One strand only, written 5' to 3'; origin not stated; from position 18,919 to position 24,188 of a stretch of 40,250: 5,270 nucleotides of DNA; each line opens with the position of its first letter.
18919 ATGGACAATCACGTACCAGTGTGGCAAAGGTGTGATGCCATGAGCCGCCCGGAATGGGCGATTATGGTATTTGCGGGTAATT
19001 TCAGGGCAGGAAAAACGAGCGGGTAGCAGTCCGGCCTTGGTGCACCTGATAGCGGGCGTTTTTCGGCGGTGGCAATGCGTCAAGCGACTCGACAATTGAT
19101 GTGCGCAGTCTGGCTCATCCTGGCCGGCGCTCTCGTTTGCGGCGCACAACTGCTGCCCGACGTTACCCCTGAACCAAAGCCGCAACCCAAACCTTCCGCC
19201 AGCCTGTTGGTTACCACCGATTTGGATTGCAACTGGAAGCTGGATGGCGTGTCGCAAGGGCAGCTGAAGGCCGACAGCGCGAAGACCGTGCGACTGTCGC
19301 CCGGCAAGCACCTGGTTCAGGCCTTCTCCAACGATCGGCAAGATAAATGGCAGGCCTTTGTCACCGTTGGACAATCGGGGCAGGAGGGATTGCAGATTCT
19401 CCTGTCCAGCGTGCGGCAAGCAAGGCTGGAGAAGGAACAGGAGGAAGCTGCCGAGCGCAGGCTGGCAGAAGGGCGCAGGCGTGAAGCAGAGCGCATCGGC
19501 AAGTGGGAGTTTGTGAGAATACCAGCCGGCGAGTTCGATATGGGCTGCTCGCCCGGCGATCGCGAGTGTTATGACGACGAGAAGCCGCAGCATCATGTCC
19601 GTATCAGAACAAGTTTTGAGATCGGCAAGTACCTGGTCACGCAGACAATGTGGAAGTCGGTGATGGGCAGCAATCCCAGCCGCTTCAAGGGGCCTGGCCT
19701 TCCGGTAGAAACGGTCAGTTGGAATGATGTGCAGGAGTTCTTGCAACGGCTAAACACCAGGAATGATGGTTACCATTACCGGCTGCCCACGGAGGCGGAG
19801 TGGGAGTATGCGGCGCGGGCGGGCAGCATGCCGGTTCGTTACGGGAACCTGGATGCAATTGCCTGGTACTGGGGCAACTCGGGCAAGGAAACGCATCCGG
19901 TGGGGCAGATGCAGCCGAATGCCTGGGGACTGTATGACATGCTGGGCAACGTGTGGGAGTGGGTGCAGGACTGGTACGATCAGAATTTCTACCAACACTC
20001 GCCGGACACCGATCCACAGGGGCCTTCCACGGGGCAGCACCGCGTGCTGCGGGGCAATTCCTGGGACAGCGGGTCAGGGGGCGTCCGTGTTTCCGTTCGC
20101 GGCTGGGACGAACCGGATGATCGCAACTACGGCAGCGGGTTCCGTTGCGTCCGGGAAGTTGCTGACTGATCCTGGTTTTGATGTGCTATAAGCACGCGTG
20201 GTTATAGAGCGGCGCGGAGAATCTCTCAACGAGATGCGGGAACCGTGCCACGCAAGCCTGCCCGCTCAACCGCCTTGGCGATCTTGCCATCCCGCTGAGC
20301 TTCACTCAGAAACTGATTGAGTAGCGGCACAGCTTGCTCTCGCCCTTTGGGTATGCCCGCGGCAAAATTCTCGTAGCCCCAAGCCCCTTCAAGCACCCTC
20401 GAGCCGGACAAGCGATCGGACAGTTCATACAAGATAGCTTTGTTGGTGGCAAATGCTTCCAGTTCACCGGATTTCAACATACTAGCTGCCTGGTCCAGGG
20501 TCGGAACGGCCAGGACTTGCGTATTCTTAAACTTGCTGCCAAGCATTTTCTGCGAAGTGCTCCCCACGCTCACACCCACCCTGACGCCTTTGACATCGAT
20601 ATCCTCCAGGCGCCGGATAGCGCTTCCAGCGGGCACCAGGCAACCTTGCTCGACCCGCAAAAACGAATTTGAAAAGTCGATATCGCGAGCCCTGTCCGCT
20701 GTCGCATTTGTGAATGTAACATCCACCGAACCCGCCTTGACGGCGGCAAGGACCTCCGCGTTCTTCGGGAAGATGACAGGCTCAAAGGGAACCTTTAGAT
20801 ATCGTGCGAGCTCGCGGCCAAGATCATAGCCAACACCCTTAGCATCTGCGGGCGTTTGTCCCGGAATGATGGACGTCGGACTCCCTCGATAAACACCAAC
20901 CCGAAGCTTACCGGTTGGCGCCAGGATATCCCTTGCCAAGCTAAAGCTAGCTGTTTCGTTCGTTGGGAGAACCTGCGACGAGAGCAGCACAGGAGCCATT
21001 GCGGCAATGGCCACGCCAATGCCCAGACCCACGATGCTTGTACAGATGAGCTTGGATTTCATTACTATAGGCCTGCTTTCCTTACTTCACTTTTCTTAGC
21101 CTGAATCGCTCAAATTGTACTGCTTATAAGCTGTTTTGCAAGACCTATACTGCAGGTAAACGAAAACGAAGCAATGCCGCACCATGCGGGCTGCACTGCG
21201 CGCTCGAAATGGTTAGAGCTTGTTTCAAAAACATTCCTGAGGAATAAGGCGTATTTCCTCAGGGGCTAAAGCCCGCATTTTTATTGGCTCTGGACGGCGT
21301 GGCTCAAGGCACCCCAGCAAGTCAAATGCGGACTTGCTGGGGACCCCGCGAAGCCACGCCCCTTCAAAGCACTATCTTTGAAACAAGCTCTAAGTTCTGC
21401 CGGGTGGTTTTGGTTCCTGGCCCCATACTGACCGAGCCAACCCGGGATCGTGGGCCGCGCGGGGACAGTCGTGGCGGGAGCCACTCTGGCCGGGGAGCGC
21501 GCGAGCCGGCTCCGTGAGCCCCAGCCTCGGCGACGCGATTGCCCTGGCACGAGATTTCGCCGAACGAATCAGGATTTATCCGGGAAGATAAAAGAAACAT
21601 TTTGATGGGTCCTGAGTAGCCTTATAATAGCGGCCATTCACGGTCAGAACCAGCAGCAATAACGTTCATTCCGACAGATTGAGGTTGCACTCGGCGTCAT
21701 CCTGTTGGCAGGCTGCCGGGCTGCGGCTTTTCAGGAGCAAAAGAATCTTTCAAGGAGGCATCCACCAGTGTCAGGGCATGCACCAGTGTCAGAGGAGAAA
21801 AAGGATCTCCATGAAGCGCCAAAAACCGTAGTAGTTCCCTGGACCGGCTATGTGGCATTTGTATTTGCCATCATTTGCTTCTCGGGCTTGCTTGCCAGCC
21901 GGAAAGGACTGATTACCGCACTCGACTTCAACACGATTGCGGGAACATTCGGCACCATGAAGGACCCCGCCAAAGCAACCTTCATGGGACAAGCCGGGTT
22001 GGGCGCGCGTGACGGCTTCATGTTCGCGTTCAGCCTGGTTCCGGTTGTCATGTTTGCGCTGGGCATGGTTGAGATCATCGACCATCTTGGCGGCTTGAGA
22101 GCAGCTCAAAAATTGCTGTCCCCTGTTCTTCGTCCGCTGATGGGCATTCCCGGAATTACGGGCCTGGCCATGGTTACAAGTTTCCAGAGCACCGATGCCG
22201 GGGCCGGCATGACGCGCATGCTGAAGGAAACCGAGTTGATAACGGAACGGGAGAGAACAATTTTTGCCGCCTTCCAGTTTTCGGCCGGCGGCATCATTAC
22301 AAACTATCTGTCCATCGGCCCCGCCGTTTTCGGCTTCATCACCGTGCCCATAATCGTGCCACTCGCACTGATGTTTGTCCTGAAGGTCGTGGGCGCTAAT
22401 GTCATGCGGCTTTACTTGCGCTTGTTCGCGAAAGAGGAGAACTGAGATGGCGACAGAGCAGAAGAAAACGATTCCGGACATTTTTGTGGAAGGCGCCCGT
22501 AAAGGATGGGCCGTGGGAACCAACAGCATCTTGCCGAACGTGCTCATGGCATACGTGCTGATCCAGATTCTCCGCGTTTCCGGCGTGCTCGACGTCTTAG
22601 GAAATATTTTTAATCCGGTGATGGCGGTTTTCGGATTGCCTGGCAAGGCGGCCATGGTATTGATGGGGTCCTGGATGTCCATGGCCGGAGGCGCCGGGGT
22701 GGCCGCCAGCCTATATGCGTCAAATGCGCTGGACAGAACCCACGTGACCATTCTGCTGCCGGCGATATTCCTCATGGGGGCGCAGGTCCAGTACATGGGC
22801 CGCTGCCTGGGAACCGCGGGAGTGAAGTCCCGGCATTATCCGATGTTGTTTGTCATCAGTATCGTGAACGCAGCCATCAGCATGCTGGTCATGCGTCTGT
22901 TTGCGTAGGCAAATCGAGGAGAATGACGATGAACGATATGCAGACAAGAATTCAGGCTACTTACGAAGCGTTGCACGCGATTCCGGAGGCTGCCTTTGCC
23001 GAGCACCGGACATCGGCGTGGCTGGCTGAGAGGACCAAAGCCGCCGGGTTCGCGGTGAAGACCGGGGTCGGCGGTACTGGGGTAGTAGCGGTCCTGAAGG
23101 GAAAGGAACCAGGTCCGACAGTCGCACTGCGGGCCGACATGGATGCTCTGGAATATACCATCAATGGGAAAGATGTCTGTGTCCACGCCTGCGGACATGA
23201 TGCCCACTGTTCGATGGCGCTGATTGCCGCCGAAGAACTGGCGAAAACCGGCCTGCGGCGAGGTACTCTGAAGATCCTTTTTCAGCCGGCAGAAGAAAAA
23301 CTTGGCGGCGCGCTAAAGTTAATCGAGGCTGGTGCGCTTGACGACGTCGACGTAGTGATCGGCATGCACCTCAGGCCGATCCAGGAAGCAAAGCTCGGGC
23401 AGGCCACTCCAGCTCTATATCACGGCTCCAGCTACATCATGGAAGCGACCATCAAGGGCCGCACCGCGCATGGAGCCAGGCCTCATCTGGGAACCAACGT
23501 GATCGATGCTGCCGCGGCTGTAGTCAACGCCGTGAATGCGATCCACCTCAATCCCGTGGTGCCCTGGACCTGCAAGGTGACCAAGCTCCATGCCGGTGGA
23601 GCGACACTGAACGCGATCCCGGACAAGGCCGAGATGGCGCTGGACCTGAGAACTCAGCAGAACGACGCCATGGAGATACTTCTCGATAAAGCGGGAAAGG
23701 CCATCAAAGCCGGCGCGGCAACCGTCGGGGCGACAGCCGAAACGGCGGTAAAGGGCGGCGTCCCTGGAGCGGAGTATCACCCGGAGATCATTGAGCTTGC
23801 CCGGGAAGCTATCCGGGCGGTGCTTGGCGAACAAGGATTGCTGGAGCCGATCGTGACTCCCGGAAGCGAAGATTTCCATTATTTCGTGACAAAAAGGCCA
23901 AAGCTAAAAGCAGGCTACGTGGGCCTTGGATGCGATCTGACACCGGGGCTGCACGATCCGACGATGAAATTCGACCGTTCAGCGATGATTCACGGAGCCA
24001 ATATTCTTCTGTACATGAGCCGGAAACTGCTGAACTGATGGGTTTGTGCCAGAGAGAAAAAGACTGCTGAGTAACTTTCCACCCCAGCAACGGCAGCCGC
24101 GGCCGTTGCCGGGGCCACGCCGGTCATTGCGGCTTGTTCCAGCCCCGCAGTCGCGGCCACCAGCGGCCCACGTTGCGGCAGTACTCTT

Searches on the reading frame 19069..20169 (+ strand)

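Call 13: search_protein_families(library=pfam, proteins=[window:19069-20169:+], max_evalue=0.001)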
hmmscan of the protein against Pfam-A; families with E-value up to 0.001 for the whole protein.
window:19069-20169:+ (366 aa): 1 family
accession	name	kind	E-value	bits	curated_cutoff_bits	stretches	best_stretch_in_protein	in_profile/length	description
PF03781.23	FGE-sulfatase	-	3.5e-49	168.2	23.3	1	147-362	4-255/255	Sulfatase-modifying factor enzyme 1-like domain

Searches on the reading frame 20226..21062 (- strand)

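Call 13: search_protein_families(library=pfam, proteins=[window:20226-21062:-], max_evalue=0.001)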
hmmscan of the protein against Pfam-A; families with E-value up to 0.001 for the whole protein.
window:20226-21062:- (278 aa): 2 families
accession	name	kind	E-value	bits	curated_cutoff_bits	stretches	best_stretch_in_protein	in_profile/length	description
PF00497.25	SBP_bac_3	-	7e-14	52.2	26.4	1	53-267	1-128/132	Bacterial extracellular solute-binding proteins, family 3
PF12974.12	Phosphonate-bd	-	7.8e-05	22.6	27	1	65-174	3-126/242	ABC transporter, phosphonate, periplasmic substrate-binding protein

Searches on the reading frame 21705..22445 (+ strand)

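Call 13: search_protein_families(library=pfam, proteins=[window:21705-22445:+], max_evalue=0.001)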
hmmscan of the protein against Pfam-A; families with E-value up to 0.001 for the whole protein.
window:21705-22445:+ (246 aa): 1 family
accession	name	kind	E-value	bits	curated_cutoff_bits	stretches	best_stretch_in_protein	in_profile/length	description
PF07670.19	Gate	-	7.3e-10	39.7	29.6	1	109-204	2-100/104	Nucleoside recognition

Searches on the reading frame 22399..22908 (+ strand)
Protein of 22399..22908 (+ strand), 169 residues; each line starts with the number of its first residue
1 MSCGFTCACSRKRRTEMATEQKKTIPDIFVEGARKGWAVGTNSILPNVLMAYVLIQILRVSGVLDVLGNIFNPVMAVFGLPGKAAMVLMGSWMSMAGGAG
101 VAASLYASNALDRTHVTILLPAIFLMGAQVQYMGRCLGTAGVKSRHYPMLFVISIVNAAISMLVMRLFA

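Call 13: search_protein_families(library=pfam, proteins=[window:22399-22908:+], max_evalue=0.001)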
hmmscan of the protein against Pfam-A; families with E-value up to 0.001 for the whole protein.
window:22399-22908:+ (169 aa): 1 family
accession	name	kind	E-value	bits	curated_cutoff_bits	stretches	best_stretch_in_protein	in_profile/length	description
PF07670.19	Gate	-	9.6e-12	45.7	29.6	1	44-137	4-101/104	Nucleoside recognition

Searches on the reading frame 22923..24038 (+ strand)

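Call 13: search_protein_families(library=pfam, proteins=[window:22923-24038:+], max_evalue=0.001)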
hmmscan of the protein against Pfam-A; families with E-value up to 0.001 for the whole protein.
window:22923-24038:+ (371 aa): 2 families
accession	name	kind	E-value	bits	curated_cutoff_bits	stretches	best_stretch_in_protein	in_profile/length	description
PF01546.33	Peptidase_M20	-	2.7e-25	89.9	24.6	1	68-365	1-203/206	Peptidase family M20/M25/M40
PF07687.19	M20_dimer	-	1.9e-11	44.3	21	1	173-263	9-101/107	Peptidase dimerisation domain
